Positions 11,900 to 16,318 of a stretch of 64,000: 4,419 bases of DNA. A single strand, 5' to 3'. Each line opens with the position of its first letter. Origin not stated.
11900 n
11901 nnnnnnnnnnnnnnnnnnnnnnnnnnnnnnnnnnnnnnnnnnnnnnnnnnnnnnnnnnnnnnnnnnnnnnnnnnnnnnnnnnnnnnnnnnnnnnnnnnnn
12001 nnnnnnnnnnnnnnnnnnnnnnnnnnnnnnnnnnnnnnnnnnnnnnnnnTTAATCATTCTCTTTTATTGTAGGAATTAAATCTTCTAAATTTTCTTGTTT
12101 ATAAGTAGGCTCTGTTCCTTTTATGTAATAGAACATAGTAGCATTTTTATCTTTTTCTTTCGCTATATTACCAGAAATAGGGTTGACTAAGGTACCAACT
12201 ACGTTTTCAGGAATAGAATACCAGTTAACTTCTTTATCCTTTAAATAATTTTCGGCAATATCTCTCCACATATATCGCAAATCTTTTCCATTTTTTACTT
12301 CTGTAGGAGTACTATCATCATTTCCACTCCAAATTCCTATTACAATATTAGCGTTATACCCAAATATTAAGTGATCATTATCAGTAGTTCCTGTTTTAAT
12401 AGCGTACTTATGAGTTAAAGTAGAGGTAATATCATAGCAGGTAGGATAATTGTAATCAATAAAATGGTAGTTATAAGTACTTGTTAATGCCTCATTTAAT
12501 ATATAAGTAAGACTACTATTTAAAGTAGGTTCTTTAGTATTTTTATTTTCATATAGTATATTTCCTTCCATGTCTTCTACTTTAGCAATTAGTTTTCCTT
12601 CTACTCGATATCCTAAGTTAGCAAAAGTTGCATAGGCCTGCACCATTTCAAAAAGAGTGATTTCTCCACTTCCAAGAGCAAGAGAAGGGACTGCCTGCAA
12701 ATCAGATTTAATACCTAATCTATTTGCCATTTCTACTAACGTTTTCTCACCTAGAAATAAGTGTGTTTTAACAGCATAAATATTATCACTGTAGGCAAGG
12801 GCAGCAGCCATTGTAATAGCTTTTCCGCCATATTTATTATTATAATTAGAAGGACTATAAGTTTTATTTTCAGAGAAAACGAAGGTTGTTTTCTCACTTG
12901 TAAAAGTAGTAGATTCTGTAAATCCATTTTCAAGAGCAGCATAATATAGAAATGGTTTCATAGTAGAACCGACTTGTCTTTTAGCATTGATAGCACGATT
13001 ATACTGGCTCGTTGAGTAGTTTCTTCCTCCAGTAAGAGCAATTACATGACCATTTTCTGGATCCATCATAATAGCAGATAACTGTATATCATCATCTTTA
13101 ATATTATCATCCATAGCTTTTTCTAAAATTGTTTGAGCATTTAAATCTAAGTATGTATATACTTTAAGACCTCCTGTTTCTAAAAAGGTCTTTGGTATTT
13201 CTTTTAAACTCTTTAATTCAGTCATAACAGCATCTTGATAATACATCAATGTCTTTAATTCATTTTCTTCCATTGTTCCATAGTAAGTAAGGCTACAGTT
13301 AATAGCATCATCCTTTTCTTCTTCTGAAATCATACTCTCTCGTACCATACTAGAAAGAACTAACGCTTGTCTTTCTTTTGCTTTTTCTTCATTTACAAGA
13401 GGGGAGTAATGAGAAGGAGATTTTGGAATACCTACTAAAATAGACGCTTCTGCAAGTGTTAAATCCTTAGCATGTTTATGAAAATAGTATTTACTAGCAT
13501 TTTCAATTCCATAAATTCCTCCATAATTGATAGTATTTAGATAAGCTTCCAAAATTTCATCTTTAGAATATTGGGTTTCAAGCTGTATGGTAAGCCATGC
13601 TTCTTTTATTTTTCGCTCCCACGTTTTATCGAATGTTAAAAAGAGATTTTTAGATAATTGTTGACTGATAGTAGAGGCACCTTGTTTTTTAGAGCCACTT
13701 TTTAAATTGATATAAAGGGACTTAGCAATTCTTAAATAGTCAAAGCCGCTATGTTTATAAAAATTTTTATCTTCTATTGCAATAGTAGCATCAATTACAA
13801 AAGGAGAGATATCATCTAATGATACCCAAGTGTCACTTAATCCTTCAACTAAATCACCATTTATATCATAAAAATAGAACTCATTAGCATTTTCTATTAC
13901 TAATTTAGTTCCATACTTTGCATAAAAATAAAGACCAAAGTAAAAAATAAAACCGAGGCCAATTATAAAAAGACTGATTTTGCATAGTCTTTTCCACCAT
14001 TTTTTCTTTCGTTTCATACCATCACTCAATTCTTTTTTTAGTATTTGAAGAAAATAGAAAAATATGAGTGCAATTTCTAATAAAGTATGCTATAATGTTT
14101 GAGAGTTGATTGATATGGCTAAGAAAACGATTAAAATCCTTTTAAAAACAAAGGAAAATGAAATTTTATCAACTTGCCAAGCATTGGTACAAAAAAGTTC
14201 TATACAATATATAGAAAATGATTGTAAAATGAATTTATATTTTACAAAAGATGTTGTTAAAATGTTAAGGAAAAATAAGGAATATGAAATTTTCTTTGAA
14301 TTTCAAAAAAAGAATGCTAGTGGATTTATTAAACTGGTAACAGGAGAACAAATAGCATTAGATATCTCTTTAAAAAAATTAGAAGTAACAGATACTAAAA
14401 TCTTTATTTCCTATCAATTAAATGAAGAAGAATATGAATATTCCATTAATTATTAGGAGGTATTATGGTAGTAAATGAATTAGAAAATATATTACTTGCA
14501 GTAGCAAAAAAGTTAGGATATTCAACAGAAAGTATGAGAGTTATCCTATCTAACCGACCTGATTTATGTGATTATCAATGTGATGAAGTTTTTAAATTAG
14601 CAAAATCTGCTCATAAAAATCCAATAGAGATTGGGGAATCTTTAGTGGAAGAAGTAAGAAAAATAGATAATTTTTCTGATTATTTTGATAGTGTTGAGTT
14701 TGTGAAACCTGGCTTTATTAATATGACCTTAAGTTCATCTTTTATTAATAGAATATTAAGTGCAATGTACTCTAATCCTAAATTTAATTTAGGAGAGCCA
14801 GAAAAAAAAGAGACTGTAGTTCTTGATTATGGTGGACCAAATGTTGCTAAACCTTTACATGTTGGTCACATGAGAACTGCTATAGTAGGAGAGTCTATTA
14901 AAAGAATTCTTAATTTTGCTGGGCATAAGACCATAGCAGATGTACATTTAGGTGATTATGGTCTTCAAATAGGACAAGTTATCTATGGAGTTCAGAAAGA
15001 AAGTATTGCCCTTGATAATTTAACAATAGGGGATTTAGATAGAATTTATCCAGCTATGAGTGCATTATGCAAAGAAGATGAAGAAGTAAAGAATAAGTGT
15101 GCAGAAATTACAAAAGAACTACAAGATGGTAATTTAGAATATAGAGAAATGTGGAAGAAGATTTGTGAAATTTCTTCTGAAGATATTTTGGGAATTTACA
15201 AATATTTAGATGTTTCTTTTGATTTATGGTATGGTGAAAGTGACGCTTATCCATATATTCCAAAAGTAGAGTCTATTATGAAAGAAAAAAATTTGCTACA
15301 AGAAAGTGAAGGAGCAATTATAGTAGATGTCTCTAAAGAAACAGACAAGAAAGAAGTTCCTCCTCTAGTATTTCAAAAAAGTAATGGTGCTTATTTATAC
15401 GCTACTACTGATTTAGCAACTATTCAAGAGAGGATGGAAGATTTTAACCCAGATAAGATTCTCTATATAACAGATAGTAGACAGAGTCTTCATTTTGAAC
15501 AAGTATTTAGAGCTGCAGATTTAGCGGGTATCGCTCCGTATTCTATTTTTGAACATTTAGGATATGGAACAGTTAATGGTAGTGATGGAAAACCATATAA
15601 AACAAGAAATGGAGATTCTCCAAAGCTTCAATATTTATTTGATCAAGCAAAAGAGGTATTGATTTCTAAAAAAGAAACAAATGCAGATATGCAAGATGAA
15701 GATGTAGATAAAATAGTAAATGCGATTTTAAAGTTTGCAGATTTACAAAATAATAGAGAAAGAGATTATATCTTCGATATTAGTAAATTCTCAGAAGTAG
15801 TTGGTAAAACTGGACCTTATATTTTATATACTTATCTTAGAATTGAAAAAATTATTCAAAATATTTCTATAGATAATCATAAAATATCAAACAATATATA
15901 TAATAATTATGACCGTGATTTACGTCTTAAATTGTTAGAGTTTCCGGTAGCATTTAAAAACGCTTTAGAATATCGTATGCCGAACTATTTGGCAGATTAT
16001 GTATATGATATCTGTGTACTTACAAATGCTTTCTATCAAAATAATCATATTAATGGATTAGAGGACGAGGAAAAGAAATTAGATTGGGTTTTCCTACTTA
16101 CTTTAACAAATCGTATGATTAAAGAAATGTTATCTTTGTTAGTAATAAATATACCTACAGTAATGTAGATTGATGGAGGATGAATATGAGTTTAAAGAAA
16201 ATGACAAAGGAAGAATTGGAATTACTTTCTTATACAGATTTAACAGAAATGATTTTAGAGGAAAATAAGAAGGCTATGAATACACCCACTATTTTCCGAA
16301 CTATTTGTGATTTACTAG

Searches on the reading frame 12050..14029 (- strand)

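Call 25: search_protein_families(library=pfam, proteins=[window:12050-14029:-], max_evalue=0.00001)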
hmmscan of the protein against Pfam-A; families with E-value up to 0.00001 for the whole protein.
window:12050-14029:- (659 aa): 2 families
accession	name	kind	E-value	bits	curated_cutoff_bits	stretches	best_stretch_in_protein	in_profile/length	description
PF00912.28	Transgly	-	3.2e-63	212.8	27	1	65-228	13-177/178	Transglycosylase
PF00905.27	Transpeptidase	-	2e-26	93.4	22.1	1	318-549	2-242/299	Penicillin binding protein transpeptidase domain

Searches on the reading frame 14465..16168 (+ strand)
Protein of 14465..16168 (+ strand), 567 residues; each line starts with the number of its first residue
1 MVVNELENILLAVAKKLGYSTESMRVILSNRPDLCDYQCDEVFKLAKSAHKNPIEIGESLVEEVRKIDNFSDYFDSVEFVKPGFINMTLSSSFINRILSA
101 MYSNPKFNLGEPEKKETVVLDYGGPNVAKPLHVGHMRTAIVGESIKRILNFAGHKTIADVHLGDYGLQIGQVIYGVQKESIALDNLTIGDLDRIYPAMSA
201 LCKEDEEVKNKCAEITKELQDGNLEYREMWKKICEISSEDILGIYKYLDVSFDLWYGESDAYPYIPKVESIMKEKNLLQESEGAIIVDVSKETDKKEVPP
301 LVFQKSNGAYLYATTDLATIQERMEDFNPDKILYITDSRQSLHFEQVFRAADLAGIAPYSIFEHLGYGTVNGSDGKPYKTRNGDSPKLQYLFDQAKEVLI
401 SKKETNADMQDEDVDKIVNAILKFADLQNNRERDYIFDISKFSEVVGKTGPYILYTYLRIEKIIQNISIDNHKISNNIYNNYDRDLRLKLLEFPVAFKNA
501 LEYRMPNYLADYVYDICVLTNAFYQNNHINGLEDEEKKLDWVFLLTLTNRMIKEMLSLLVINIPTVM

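Call 25: search_protein_families(library=pfam, proteins=[window:14465-16168:+], max_evalue=0.00001)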
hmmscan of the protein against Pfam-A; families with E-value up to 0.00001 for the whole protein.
window:14465-16168:+ (567 aa): 3 families
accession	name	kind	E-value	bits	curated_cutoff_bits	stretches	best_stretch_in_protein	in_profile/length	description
PF00750.26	tRNA-synt_1d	-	1.7e-77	261.2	23.3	1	112-438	16-348/349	tRNA synthetases class I (R), catalytic domain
PF05746.21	DALR_1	-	8.4e-16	58.5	22.3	1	453-567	1-117/117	DALR anticodon binding domain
PF03485.21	Arg_tRNA_synt_N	-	1.1e-14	55.3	21.5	1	5-89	2-85/85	Arginyl tRNA synthetase N terminal domain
